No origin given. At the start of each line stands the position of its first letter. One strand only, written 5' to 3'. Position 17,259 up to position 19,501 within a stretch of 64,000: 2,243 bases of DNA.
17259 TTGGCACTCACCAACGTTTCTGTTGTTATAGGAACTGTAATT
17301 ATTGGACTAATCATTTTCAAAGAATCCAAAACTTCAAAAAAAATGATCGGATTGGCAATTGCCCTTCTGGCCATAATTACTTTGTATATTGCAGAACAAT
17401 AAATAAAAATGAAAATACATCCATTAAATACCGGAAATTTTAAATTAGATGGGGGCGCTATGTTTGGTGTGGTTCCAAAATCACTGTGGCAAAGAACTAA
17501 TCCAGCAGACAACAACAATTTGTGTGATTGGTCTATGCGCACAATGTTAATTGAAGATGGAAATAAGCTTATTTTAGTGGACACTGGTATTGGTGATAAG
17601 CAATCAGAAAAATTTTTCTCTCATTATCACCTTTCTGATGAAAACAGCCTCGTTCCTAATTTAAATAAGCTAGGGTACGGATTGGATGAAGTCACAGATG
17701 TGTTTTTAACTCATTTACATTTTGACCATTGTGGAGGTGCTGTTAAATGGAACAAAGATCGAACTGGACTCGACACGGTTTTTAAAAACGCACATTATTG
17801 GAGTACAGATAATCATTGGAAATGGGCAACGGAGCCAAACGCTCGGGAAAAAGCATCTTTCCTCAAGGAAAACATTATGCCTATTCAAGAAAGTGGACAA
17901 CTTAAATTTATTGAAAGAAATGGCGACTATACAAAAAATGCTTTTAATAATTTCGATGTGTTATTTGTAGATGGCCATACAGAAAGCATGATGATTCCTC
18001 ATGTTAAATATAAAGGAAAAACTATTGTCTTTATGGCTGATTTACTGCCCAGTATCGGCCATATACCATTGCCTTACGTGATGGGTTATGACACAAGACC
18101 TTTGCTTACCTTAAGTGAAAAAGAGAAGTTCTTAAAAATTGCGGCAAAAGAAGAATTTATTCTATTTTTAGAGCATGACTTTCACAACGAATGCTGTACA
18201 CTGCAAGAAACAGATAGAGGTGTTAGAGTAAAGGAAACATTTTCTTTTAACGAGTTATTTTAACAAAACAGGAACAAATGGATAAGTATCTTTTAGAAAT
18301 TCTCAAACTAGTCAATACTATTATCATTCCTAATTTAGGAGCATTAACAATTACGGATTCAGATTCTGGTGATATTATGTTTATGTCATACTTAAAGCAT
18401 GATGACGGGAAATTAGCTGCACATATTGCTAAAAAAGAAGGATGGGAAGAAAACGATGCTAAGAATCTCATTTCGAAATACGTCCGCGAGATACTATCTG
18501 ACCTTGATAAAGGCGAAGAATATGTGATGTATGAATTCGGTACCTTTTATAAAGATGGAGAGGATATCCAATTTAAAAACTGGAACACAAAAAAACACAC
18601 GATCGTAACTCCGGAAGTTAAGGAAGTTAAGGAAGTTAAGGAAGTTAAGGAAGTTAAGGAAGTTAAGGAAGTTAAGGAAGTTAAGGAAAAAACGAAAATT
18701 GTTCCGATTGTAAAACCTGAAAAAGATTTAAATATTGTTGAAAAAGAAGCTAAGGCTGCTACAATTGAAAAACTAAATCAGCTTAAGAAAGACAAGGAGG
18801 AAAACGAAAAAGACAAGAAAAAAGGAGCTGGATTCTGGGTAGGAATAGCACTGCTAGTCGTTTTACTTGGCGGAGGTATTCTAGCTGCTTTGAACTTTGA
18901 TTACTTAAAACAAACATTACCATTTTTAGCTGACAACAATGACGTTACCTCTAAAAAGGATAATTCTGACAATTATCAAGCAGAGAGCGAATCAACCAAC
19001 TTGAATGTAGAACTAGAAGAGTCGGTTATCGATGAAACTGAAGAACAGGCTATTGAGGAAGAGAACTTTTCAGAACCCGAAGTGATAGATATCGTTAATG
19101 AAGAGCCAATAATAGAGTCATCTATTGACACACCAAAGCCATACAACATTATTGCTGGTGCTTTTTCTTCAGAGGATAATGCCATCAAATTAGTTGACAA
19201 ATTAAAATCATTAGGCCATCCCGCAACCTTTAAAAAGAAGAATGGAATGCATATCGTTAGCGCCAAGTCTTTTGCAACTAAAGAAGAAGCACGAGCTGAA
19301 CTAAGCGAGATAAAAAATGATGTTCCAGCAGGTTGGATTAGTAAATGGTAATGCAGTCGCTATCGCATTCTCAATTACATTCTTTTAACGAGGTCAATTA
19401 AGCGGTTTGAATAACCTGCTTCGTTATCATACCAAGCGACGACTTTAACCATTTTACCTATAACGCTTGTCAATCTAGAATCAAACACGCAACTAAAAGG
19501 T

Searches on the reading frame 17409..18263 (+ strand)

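Call 6: search_protein_families(library=ncbifam, proteins=[window:17409-18263:+], max_evalue=1)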
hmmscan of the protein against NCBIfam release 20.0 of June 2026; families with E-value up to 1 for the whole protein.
window:17409-18263:+ (284 aa): 34 families (the best 25 are shown)
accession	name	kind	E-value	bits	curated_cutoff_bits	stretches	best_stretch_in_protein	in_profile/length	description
NF047919.1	lactonase_YtnP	equivalog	2.2e-52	178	425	1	1-268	5-265/274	YtnP family quorum-quenching lactonase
NF047925.1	pyridox_lacton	equivalog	3.7e-09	36.7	325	1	13-259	9-255/268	4-pyridoxolactonase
NF047979.1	lactonase_AidB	equivalog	9.5e-09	34.9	360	1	26-251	34-247/271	AidB family quorum-quenching N-acyl homoserine lactonase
NF045699.1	AHLLactAiiA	equivalog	3.7e-08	32.9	375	1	38-116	29-117/251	quorum-quenching N-acyl homoserine lactonase AiiA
NF012229.1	bla_class_B_core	domain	6.9e-08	32.8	100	1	44-192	16-131/139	metallo-beta-lactamase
NF047976.1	lactonase_AhlS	equivalog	2.4e-05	23.6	475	1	1-111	3-120/276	AhlS family quorum-quenching N-acyl homoserine lactonase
TIGR03413.1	GSH_gloB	equivalog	7.3e-05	22.2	200.8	1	95-116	44-65/248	hydroxyacylglutathione hydrolase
NF000469.2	CAR_gen_B3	exception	0.00011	21.3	500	1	79-147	97-156/311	CAR family subclass B3 metallo-beta-lactamase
NF041257.1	GntH_guanitoxin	equivalog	0.00017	20.5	333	1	55-109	34-82/374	guanitoxin biosynthesis MBL fold metallo-hydrolase GntH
NF045700.1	AHLLactAttM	equivalog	0.00077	19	390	1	74-154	73-142/257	AttM family quorum-quenching N-acyl homoserine lactonase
NF033088.2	bla_subclass_B1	equivalog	0.00079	19.1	200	1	24-116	13-90/217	subclass B1 metallo-beta-lactamase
NF033105.1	bla_subclass_B3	equivalog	0.00091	18.6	240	1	79-116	46-83/257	subclass B3 metallo-beta-lactamase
NF040468.1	blaECM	exception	0.0043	16.3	640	1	81-115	96-130/303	ECM family subclass B3 metallo-beta-lactamase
NF058524.1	6A-MBL_enzyme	equivalog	0.0087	15.2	220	1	47-112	13-74/346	anti-phage 6A-MBL system MBL-fold protein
TIGR00361.1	ComEC_Rec2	equivalog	0.0099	14.1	190.05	1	45-111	453-508/663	DNA internalization-related competence protein ComEC/Rec2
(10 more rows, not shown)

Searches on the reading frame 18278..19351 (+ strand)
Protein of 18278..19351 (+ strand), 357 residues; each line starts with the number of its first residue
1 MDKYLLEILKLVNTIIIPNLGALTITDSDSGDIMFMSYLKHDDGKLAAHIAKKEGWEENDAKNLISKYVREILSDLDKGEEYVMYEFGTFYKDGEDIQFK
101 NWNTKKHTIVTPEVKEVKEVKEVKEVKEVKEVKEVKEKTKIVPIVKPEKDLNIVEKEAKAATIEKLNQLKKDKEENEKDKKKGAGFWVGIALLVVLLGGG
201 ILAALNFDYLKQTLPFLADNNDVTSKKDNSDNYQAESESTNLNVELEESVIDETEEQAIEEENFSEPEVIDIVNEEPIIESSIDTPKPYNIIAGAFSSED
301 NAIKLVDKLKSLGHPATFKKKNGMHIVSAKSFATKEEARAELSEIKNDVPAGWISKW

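Call 6: search_protein_families(library=ncbifam, proteins=[window:18278-19351:+], max_evalue=1)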
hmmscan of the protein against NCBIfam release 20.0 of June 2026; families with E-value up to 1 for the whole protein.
window:18278-19351:+ (357 aa): 2 families
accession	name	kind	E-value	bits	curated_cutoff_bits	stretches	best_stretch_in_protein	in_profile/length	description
NF033483.0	PknB_PASTA_kin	equivalog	0.0013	17.9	450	1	117-260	265-406/563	Stk1 family PASTA domain-containing Ser/Thr kinase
TIGR00987.1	himA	equivalog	0.014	15.8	120.25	1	46-104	7-66/96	integration host factor subunit alpha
